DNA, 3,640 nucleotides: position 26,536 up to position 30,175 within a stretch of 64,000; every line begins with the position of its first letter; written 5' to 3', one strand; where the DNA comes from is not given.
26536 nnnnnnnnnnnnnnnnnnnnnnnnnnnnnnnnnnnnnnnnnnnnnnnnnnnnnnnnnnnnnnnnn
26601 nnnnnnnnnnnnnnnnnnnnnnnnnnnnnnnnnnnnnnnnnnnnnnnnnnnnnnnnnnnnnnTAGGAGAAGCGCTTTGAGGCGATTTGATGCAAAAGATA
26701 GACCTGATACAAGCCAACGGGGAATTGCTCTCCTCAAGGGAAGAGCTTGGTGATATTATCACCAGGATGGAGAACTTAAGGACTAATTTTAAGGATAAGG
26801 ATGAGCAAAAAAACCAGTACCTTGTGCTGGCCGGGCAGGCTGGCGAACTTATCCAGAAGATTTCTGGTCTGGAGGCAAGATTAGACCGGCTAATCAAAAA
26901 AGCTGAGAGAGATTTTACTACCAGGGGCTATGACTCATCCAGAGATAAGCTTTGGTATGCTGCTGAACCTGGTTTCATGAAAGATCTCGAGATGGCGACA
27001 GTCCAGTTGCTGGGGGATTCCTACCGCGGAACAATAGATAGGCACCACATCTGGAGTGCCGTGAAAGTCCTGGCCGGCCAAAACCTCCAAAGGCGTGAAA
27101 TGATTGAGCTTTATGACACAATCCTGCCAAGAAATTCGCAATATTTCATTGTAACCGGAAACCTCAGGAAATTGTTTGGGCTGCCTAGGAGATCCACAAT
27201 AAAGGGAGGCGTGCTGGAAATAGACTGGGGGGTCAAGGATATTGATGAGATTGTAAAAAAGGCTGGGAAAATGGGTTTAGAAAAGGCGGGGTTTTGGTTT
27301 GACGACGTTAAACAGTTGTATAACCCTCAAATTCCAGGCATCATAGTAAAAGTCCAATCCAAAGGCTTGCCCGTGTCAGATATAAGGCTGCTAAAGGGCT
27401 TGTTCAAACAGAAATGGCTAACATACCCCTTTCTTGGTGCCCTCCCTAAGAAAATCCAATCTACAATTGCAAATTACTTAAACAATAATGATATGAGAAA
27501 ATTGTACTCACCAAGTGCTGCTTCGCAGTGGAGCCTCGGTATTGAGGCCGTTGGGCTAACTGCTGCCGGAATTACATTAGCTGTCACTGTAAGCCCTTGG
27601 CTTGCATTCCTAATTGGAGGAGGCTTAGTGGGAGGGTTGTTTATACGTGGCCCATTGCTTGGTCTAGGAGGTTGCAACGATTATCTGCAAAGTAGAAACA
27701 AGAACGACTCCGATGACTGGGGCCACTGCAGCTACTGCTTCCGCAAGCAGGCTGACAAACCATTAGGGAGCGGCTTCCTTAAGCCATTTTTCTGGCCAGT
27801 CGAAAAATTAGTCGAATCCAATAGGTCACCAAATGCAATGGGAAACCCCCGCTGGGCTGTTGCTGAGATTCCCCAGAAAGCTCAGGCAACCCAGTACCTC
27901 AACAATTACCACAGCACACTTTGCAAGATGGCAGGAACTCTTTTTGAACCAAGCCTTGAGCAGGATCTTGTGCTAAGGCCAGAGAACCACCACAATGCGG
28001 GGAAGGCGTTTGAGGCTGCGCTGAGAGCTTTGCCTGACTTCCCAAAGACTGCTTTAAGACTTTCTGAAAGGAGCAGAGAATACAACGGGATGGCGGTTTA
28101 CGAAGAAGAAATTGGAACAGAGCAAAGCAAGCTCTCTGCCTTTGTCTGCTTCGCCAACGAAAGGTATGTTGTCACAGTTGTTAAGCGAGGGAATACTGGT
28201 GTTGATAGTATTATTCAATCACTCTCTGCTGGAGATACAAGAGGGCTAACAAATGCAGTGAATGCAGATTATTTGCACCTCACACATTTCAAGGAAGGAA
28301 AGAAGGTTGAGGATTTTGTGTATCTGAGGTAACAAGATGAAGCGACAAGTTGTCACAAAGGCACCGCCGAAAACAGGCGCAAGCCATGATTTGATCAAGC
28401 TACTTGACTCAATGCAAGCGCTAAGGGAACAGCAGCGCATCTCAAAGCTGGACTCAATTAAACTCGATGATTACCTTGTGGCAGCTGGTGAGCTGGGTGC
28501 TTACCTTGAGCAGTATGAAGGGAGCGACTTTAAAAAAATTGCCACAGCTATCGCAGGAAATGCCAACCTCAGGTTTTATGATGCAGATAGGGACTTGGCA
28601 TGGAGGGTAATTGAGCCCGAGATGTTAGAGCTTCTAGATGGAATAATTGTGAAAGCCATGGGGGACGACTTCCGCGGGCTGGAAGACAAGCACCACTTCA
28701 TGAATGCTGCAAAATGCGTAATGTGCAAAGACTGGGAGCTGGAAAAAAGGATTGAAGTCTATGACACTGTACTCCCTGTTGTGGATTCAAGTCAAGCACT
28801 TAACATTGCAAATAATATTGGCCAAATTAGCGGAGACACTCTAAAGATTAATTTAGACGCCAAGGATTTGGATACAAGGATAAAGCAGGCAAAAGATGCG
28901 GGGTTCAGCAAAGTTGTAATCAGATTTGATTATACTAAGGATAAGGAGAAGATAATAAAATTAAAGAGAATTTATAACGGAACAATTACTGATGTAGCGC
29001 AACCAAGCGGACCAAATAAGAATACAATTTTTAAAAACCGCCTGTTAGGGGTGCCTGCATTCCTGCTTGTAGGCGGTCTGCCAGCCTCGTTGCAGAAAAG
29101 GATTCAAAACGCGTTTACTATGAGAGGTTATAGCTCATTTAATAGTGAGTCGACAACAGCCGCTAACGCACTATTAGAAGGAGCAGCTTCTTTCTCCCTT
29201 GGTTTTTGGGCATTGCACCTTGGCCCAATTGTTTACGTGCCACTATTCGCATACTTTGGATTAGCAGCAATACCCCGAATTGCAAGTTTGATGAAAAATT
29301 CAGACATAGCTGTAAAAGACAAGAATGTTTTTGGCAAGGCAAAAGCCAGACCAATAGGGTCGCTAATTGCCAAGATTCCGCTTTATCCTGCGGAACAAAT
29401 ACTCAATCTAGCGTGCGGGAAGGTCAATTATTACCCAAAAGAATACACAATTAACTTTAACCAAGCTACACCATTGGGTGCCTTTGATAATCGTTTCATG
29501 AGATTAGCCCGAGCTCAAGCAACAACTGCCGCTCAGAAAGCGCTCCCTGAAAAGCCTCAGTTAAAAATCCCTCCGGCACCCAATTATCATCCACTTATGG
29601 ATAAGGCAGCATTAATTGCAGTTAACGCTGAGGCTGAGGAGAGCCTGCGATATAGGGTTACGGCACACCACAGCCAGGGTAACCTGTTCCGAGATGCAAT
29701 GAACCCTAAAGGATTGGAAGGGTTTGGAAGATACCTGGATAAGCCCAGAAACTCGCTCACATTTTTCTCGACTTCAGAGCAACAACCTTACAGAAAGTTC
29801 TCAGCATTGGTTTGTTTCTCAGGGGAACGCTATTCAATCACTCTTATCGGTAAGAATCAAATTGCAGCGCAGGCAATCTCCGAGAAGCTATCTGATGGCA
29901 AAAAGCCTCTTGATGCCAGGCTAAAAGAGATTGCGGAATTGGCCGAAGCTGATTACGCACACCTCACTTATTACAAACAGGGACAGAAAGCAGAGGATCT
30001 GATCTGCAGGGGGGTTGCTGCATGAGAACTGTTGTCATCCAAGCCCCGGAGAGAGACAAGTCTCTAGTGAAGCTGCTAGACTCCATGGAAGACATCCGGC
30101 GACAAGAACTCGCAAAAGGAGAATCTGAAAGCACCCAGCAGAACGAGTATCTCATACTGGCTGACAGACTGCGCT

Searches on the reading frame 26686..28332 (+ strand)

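Call 5: search_protein_families(library=pfam, proteins=[window:26686-28332:+], max_evalue=0.1)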
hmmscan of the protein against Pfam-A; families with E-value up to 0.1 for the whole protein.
window:26686-28332:+ (548 aa): 1 family
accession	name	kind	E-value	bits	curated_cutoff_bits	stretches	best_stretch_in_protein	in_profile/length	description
PF06938.16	DUF1285_N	-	0.081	13.2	29.3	0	130-157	27-55/67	Domain of unknown function (DUF1285), N-terminal domain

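Call 6: search_protein_families(library=ncbifam, proteins=[window:26686-28332:+], max_evalue=0.1)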
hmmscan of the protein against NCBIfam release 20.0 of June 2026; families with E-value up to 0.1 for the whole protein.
window:26686-28332:+ (548 aa): 0 families

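Call 7: search_protein_families(library=padloc, proteins=[window:26686-28332:+], max_evalue=0.01)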
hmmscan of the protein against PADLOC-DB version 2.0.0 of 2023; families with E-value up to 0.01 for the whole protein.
window:26686-28332:+ (548 aa): 0 families

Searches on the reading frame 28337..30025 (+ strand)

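Call 5: search_protein_families(library=pfam, proteins=[window:28337-30025:+], max_evalue=0.1)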
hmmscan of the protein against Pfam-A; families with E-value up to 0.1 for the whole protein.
window:28337-30025:+ (562 aa): 0 families

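Call 6: search_protein_families(library=ncbifam, proteins=[window:28337-30025:+], max_evalue=0.1)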
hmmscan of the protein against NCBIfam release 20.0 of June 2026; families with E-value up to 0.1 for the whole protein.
window:28337-30025:+ (562 aa): 1 family
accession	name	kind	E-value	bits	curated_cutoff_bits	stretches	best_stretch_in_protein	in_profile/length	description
NF052623.1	Npun_F2552_fam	equivalog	0.082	12.3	500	0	90-171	191-271/314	Npun_F2552 family protein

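Call 7: search_protein_families(library=padloc, proteins=[window:28337-30025:+], max_evalue=0.01)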
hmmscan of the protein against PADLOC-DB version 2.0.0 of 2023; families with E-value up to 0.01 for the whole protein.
window:28337-30025:+ (562 aa): 0 families

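Call 57: search_protein_families(library=phrogs, proteins=[window:28337-30025:+], max_evalue=0.01)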
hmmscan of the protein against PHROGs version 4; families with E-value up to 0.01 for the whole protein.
window:28337-30025:+ (562 aa): 0 families
